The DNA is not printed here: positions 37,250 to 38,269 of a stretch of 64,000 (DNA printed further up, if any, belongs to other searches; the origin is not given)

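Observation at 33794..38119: Fom1/Fom2/FomC-like phosphonate module wired to a CDP-alcohol phosphotransferase: predicted CMP-2-hydroxyethylphosphonate donor for envelope decoration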

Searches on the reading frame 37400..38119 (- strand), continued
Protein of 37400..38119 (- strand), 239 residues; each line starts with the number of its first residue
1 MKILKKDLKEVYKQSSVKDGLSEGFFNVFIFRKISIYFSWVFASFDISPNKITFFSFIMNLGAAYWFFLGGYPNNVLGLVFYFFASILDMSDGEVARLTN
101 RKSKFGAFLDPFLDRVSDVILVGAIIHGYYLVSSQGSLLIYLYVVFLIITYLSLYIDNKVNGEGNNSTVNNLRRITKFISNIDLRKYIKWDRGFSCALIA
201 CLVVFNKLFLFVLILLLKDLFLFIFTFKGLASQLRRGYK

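Call 50: search_protein_families(library=ncbifam, proteins=[L004:8889-9287:+, L005:9579-10004:+, L002:9549-9956:+, L004:7858-8880:+, L004:10701-14423:+, L004:14853-16520:+], max_evalue=0.00001)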
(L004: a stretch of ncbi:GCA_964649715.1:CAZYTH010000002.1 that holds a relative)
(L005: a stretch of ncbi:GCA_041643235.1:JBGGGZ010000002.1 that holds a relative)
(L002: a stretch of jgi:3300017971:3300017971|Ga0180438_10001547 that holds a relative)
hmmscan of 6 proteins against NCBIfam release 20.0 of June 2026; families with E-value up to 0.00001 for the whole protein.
L004:8889-9287:+ (132 aa): 7 families
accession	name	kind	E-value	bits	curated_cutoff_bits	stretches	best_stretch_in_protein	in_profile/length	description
TIGR01518.1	g3p_cytidyltrns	equivalog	1e-52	177.4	165.4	1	5-127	1-125/125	glycerol-3-phosphate cytidylyltransferase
TIGR02199.1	rfaE_dom_II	equivalog_domain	7.4e-20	71.2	181.5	1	3-122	12-137/144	D-glycero-beta-D-manno-heptose 1-phosphate adenylyltransferase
TIGR00125.1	cyt_tran_rel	domain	2.2e-19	69.4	27.7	1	5-68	2-64/65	adenylyltransferase/cytidyltransferase family protein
NF008454.0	PRK11316.1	equivalog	2.1e-16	59.6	521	1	3-129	341-473/475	bifunctional D-glycero-beta-D-manno-heptose-7-phosphate kinase/D-glycero-beta-D-manno-heptose 1-phosphate adenylyltransferase HldE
NF001985.0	PRK00777.1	subfamily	1.3e-12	48.1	104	1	6-63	8-65/157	pantetheine-phosphate adenylyltransferase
NF002250.0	PRK01170.1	subfamily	5.2e-11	42.6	489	1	5-68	3-63/322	bifunctional pantetheine-phosphate adenylyltransferase/NTP phosphatase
NF041124.1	CoaD_Thcocales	equivalog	5e-07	29.7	290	1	5-67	7-68/156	phosphopantetheine adenylyltransferase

L005:9579-10004:+ (141 aa): 9 families
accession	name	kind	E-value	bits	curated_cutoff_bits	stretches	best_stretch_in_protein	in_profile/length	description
TIGR01518.1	g3p_cytidyltrns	equivalog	1.6e-56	189.7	165.4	1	11-133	1-125/125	glycerol-3-phosphate cytidylyltransferase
TIGR00125.1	cyt_tran_rel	domain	5e-19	68.2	27.7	1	10-74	1-64/65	adenylyltransferase/cytidyltransferase family protein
TIGR02199.1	rfaE_dom_II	equivalog_domain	1.7e-18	66.9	181.5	1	5-105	8-109/144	D-glycero-beta-D-manno-heptose 1-phosphate adenylyltransferase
NF008454.0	PRK11316.1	equivalog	3.3e-14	52.4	521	1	6-132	338-470/475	bifunctional D-glycero-beta-D-manno-heptose-7-phosphate kinase/D-glycero-beta-D-manno-heptose 1-phosphate adenylyltransferase HldE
NF001985.0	PRK00777.1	subfamily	1.2e-12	48.1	104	1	8-79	5-73/157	pantetheine-phosphate adenylyltransferase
NF002250.0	PRK01170.1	subfamily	5.2e-11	42.6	489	1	9-75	1-64/322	bifunctional pantetheine-phosphate adenylyltransferase/NTP phosphatase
NF041124.1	CoaD_Thcocales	equivalog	7.1e-10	39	290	1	7-71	4-66/156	phosphopantetheine adenylyltransferase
NF045965.1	RibF_rel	equivalog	8.4e-07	28.7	200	1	5-134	9-166/279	FAD synthase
NF005518.0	PRK07143.1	equivalog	1.4e-06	28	232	1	4-134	11-162/281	hypothetical protein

L002:9549-9956:+ (135 aa): 10 families
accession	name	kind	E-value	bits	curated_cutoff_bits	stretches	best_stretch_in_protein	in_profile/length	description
TIGR01518.1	g3p_cytidyltrns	equivalog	3.4e-53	179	165.4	1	4-125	1-124/125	glycerol-3-phosphate cytidylyltransferase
TIGR00125.1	cyt_tran_rel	domain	4.3e-19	68.5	27.7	1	4-68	2-65/65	adenylyltransferase/cytidyltransferase family protein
TIGR02199.1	rfaE_dom_II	equivalog_domain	6.5e-16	58.5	181.5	1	4-98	14-109/144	D-glycero-beta-D-manno-heptose 1-phosphate adenylyltransferase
NF008454.0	PRK11316.1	equivalog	6.5e-13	48.1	521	1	4-126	343-471/475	bifunctional D-glycero-beta-D-manno-heptose-7-phosphate kinase/D-glycero-beta-D-manno-heptose 1-phosphate adenylyltransferase HldE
NF001985.0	PRK00777.1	subfamily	1.8e-12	47.6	104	1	1-62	4-65/157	pantetheine-phosphate adenylyltransferase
NF002250.0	PRK01170.1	subfamily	1.7e-09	37.6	489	1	4-61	3-59/322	bifunctional pantetheine-phosphate adenylyltransferase/NTP phosphatase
NF045965.1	RibF_rel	equivalog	1.2e-08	34.8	200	1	2-127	13-166/279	FAD synthase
NF041124.1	CoaD_Thcocales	equivalog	8.1e-08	32.3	290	1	2-59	5-63/156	phosphopantetheine adenylyltransferase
NF005518.0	PRK07143.1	equivalog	2.8e-07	30.2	232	1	2-127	16-162/281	hypothetical protein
TIGR01510.1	coaD_prev_kdtB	equivalog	4.2e-06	26.9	103.3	1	6-101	4-95/155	pantetheine-phosphate adenylyltransferase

L004:7858-8880:+ (340 aa): 14 families
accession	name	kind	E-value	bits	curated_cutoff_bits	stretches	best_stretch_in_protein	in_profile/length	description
NF000942.0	PRK00094.1-4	subfamily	1.9e-63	214.7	257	1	1-337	2-327/334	NAD(P)H-dependent glycerol-3-phosphate dehydrogenase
NF000941.0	PRK00094.1-3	equivalog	3.3e-60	204.1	423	1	1-337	1-327/336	NAD(P)H-dependent glycerol-3-phosphate dehydrogenase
NF000940.0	PRK00094.1-2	subfamily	9.3e-48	163.4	202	1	3-336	2-322/330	NAD(P)H-dependent glycerol-3-phosphate dehydrogenase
NF000939.0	PRK00094.1-1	equivalog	5.4e-44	150.6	473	1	3-336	7-329/339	NAD(P)H-dependent glycerol-3-phosphate dehydrogenase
NF000946.0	PRK00094.2-4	equivalog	9.9e-44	149.7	455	1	2-337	5-327/342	NAD(P)H-dependent glycerol-3-phosphate dehydrogenase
NF011213.0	PRK14620.1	equivalog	1.1e-39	136.5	478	1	3-335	2-325/326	NAD(P)H-dependent glycerol-3-phosphate dehydrogenase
NF009098.0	PRK12439.1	equivalog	3.6e-39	135.1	436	1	3-335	9-328/341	NAD(P)H-dependent glycerol-3-phosphate dehydrogenase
NF011212.0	PRK14619.1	equivalog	1.2e-38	133.1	377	1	65-338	38-303/309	NAD(P)H-dependent glycerol-3-phosphate dehydrogenase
TIGR03376.1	glycerol3P_DH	equivalog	3.1e-35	121.9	285.5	1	3-330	1-338/342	glycerol-3-phosphate dehydrogenase (NAD(+))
NF011211.0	PRK14618.1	equivalog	4e-35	121.6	489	1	3-336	6-322/328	NAD(P)H-dependent glycerol-3-phosphate dehydrogenase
NF000947.0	PRK00094.2-5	equivalog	5.6e-34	118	251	1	2-324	5-317/323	NAD(P)H-dependent glycerol-3-phosphate dehydrogenase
NF000943.0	PRK00094.2-1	equivalog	3.5e-33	115.5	400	1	3-337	2-295/296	NAD(P)H-dependent glycerol-3-phosphate dehydrogenase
NF000944.0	PRK00094.2-2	equivalog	4.9e-33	114.5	603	1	3-337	22-342/371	NAD(P)H-dependent glycerol-3-phosphate dehydrogenase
NF000945.0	PRK00094.2-3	equivalog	7.1e-21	75.3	491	1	3-335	2-347/352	NAD(P)H-dependent glycerol-3-phosphate dehydrogenase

L004:10701-14423:+ (1240 aa): 0 families

L004:14853-16520:+ (555 aa): 1 family
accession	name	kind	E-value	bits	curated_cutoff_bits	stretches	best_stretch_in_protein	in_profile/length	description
NF053599.1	transp_MmpA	equivalog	2.4e-43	148.6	210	1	12-552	6-499/543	MmpA family trehalose lipid delivery protein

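Call 51: find_encoding_contigs(protein=P0013, flank=7000, max_places=1)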
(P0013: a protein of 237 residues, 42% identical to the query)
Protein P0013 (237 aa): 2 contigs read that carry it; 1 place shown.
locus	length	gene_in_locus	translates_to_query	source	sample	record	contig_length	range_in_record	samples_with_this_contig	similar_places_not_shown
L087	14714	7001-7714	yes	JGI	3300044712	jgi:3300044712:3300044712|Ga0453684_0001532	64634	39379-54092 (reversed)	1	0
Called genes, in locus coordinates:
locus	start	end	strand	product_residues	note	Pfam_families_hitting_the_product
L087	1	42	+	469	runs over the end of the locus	PF01943:Polysacc_synt, PF13440:Polysacc_synt_3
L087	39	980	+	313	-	PF00535:Glycos_transf_2, PF10111:Glyco_tranf_2_2 (weak)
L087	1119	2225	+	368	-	PF13439:Glyco_transf_4, PF13579:Glyco_trans_4_4, PF20706:GT4-conflict (weak), PF00534:Glycos_transf_1, PF13692:Glyco_trans_1_4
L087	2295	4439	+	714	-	PF25296:Decapeptide (faint), PF00805:Pentapeptide, PF13599:Pentapeptide_4 (weak), PF13576:Pentapeptide_3, PF13599:Pentapeptide_4, PF00805:Pentapeptide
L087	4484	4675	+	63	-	-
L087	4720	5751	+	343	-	PF02661:Fic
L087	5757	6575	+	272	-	PF00535:Glycos_transf_2, PF10111:Glyco_tranf_2_2 (weak), PF13641:Glyco_tranf_2_3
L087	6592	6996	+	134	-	PF01467:CTP_transf_like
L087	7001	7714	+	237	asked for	PF01066:CDP-OH_P_transf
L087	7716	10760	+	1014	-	-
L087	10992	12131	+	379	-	PF01637:ATPase_2 (faint), PF13173:AAA_14, PF13401:AAA_22 (faint), PF13635:DUF4143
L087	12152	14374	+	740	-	-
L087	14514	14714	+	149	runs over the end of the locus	-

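Call 52: find_encoding_contigs(protein=P0014, flank=7000, max_places=1)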
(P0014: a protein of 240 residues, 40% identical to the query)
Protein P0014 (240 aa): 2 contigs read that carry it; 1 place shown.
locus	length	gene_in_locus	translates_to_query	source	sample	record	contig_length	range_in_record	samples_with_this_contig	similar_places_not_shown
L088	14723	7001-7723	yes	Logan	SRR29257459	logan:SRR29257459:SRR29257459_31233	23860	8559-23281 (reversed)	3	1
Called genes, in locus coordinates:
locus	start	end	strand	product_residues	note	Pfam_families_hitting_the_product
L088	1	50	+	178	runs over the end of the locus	-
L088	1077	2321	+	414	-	PF01943:Polysacc_synt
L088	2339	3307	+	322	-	PF00535:Glycos_transf_2, PF10111:Glyco_tranf_2_2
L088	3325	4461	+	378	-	PF13439:Glyco_transf_4, PF13579:Glyco_trans_4_4 (weak), PF20706:GT4-conflict, PF00534:Glycos_transf_1, PF13692:Glyco_trans_1_4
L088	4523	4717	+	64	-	PF04014:MazE_antitoxin (weak)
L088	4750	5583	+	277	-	PF00535:Glycos_transf_2, PF10111:Glyco_tranf_2_2 (faint), PF13641:Glyco_tranf_2_3 (weak)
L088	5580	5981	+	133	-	PF01467:CTP_transf_like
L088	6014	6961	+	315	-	PF01501:Glyco_transf_8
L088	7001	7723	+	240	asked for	PF01066:CDP-OH_P_transf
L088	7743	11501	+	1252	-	PF02018:CBM_4_9 (faint)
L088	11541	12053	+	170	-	-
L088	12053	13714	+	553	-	-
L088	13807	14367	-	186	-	-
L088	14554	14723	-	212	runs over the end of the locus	-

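Call 53: find_encoding_contigs(protein=P0016, flank=7000, max_places=1)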
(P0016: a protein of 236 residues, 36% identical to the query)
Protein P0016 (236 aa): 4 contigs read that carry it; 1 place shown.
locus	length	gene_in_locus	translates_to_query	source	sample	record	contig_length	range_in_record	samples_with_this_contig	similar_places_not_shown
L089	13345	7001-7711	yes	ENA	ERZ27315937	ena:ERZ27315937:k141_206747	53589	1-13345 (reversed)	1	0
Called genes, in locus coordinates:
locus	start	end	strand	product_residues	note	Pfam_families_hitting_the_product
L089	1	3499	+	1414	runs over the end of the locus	PF01841:Transglut_core (faint), PF04473:DUF553 (faint)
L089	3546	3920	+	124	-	-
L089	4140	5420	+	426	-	PF01943:Polysacc_synt, PF03023:MurJ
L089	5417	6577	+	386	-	PF13439:Glyco_transf_4, PF13579:Glyco_trans_4_4 (faint), PF20706:GT4-conflict (weak), PF00534:Glycos_transf_1, PF13692:Glyco_trans_1_4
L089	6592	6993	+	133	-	PF01467:CTP_transf_like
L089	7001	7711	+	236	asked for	PF01066:CDP-OH_P_transf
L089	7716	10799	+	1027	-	-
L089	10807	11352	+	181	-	-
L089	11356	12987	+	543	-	-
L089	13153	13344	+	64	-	?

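Call 54: find_encoding_contigs(protein=P0008, flank=7000, max_places=1)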
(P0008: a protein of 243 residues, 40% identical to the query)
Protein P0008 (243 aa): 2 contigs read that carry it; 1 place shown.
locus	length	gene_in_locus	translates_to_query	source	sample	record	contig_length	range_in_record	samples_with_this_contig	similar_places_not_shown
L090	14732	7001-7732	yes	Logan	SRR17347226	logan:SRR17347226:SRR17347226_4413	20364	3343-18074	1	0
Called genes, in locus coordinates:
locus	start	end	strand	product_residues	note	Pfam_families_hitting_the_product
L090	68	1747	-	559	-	-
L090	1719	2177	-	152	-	-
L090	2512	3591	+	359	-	PF00535:Glycos_transf_2, PF13641:Glyco_tranf_2_3 (weak)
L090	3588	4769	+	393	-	PF13439:Glyco_transf_4, PF13579:Glyco_trans_4_4, PF20706:GT4-conflict (weak), PF00534:Glycos_transf_1, PF13692:Glyco_trans_1_4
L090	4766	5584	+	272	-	PF00535:Glycos_transf_2, PF10111:Glyco_tranf_2_2 (weak), PF13641:Glyco_tranf_2_3 (weak)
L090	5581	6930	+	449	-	PF01467:CTP_transf_like, PF01408:GFO_IDH_MocA, PF03807:F420_oxidored (weak)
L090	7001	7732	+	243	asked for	PF01066:CDP-OH_P_transf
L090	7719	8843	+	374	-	-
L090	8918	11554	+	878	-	-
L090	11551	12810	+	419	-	PF01943:Polysacc_synt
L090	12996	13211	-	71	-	-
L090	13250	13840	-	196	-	PF00239:Resolvase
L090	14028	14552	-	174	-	-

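Call 56: find_encoding_contigs(protein=P0002, flank=5000, max_places=2)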
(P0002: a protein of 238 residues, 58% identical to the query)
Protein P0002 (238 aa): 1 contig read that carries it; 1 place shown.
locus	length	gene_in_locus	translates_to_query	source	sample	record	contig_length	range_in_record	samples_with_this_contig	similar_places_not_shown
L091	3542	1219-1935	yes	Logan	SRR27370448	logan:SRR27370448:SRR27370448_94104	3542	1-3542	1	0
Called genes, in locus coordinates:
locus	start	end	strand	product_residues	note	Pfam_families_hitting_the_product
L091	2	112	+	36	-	?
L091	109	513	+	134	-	PF01467:CTP_transf_like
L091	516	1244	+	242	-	PF13489:Methyltransf_23, PF01728:FtsJ (weak), PF02353:CMAS (weak), PF07021:MetW, PF13847:Methyltransf_31, PF08241:Methyltransf_11, PF08242:Methyltransf_12, PF13649:Methyltransf_25, +4 more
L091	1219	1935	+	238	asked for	PF01066:CDP-OH_P_transf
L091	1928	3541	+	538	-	?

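Call 57: find_encoding_contigs(protein=P0005, flank=5000, max_places=2)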
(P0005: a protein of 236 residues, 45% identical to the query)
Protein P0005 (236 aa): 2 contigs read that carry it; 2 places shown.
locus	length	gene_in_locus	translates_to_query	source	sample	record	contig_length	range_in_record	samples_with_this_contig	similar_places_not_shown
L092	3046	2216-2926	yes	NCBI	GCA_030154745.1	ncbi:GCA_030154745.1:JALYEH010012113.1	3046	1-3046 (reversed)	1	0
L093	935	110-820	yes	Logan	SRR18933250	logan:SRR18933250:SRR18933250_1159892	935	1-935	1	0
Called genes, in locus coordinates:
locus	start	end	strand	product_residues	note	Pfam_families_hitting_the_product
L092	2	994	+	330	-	?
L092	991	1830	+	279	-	PF05050:Methyltransf_21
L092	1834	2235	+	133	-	PF01467:CTP_transf_like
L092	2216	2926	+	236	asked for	PF01066:CDP-OH_P_transf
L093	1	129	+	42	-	?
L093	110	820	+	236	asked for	PF01066:CDP-OH_P_transf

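Call 69: search_solved_structures(query=A2, max_evalue=0.01, show_alignments=1)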
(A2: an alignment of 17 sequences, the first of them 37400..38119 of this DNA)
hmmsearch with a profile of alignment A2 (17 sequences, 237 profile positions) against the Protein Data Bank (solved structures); distinct sequences matched with E-value up to 0.01: 13.
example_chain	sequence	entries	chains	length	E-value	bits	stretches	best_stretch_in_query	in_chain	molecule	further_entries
4o6m_A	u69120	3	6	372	5.8e-26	95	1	18-153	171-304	AF2299, a CDP-alcohol phosphotransferase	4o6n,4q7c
4mnd_A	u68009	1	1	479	5.6e-15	59.1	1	15-150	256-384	CTP L-myo-inositol-1-phosphate cytidylyltransferase/CDP-L-myo-inositol myo-inositolphospho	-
5d91_A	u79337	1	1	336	7.1e-13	52.2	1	31-176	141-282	AF2299 protein,Phosphatidylinositol synthase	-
5d92_D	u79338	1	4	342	8.2e-13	52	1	31-176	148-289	AF2299 protein,Phosphatidylinositol synthase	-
6wm5_A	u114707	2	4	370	3.2e-10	43.5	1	14-159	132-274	AfCTD-Phosphatidylinositol-phosphate synthase (PIPS) fusion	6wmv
6h53_A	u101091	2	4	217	6.1e-09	39.3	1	29-159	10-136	CDP-diacylglycerol--inositol 3-phosphatidyltransferase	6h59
6h5a_A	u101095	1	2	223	6.5e-09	39.2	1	29-159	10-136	CDP-diacylglycerol--inositol 3-phosphatidyltransferase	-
8gyw_B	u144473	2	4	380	2.1e-06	31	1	47-150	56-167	Choline/ethanolaminephosphotransferase 1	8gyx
8ero_A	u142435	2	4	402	1.4e-05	28.4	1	45-148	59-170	Cholinephosphotransferase 1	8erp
9uet_A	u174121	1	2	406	3.5e-05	27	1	44-151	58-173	Cholinephosphotransferase 1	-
7pow_A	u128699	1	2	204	0.00038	23.6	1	66-148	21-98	CDP-diacylglycerol--serine O-phosphatidyltransferase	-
7b1k_A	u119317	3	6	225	0.00056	23.1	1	66-148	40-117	CDP-diacylglycerol--serine O-phosphatidyltransferase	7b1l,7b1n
7drj_A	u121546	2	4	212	0.005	20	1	70-129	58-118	CDP-diacylglycerol--glycerol-3-phosphate 3-phosphatidyltransferase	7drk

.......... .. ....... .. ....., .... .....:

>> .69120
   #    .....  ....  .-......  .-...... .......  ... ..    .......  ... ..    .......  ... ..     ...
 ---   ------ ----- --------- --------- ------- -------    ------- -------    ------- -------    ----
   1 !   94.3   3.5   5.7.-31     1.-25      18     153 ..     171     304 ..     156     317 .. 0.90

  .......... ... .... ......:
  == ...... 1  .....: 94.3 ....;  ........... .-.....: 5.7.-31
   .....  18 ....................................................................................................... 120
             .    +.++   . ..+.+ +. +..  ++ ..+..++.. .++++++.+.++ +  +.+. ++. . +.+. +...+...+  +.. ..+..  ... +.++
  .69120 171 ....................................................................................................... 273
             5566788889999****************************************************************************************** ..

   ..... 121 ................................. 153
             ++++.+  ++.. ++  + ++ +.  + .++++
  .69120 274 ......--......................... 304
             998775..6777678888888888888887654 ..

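Call 84: predict_structure(alignment_id=A2)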
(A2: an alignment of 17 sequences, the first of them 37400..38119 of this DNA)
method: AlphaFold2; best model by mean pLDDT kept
length: 239 residues; sequences in the alignment: 17
mean_pLDDT: 86.3   pTM: 0.79
mean pLDDT of the five models: 86.3, 85.1, 84.7, 84.3, 81.7
residues with pLDDT >= 90: 132; 70-90: 76; 50-70: 30; < 50: 1
segments of 3 or more residues with pLDDT < 50: none
pLDDT, mean of each block of 10 residues (from residue 1): 87 80 80 92 95 96 96 93 94 93 89 91 94 90 94 85 61 60 68 88 93 91 86 73
secondary structure, 60 per line:
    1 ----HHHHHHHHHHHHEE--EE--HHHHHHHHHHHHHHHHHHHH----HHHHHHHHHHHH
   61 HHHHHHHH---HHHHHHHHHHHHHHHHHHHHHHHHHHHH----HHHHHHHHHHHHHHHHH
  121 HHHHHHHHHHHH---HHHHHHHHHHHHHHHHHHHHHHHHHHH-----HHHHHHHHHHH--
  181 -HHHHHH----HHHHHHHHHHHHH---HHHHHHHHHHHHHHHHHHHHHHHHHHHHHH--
elements in order: H5-16 H25-44 H49-68 H72-99 H104-132 H136-162 H168-178 H182-187 H192-204 H208-237

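Call 86: fold_search(model_id=the predicted structure, library=pdb)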
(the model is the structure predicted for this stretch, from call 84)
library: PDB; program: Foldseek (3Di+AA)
matches with E <= 10: 26; with E <= 0.001: 10
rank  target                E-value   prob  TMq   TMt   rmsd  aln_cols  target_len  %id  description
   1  4o6m_B                5.8e-06  1.00  0.61  0.44   7.6       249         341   27  Structure of AF2299, a CDP-alcohol phosphotransferase (CMP-bound) (released 2014-05-14)
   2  4o6n_A                7.7e-06  1.00  0.61  0.45   7.6       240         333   27  Structure of AF2299, a CDP-alcohol phosphotransferase (CDP-bound) (released 2014-05-14)
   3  4o6m_A                1.3e-05  1.00  0.61  0.46   7.4       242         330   27  Structure of AF2299, a CDP-alcohol phosphotransferase (CMP-bound) (released 2014-05-14)
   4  4mnd                  1.3e-05  1.00  0.58  0.37   5.8       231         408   23  Crystal structure of Archaeoglobus fulgidus IPCT-DIPPS bifunctional membrane protein (released 2014-07-02)
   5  4q7c_A                3.0e-05  1.00  0.63  0.47   5.1       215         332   27  Structure of AF2299, a CDP-alcohol phosphotransferase (released 2014-05-28)
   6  5d92_A                3.3e-05  1.00  0.65  0.48   6.0       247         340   21  Structure of a phosphatidylinositolphosphate (PIP) synthase from Renibacterium Salmoninarum (released 2015-11-04)
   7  5d92_C                4.7e-05  1.00  0.67  0.50   5.9       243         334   19  Structure of a phosphatidylinositolphosphate (PIP) synthase from Renibacterium Salmoninarum (released 2015-11-04)
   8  5d91                  6.0e-05  1.00  0.66  0.49   6.1       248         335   18  Structure of a phosphatidylinositolphosphate (PIP) synthase from Renibacterium Salmoninarum (released 2015-11-11)
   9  5d92_B                6.3e-05  1.00  0.69  0.51   5.9       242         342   20  Structure of a phosphatidylinositolphosphate (PIP) synthase from Renibacterium Salmoninarum (released 2015-11-04)
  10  6h5a_A                8.1e-04  1.00  0.48  0.54   2.6       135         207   21  Crystal structure of Mycobacterium tuberculosis phosphatidylinositol phosphate synthase (PgsA1) in complex with mangan (released 2019-05-15)
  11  6wmv_C                1.0e-03  1.00  0.50  0.37  10.1       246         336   17  Structure of a phosphatidylinositol-phosphate synthase (PIPS) from Mycobacterium kansasii with evidence of substrate b (released 2020-05-27)
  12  6wmv_A                2.2e-03  1.00  0.51  0.39   6.0       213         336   17  Structure of a phosphatidylinositol-phosphate synthase (PIPS) from Mycobacterium kansasii with evidence of substrate b (released 2020-05-27)
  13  6wm5_C                2.5e-03  1.00  0.47  0.35   3.2       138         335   23  Structure of a phosphatidylinositol-phosphate synthase (PIPS) from Mycobacterium kansasii (released 2020-05-27)
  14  6wm5_A                3.1e-03  1.00  0.46  0.34   2.7       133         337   23  Structure of a phosphatidylinositol-phosphate synthase (PIPS) from Mycobacterium kansasii (released 2020-05-27)
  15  6h59_A                6.0e-03  1.00  0.51  0.59   9.3       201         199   17  Crystal structure of Mycobacterium tuberculosis phosphatidylinositol phosphate synthase (PgsA1) with CDP-DAG bound (released 2019-05-15)
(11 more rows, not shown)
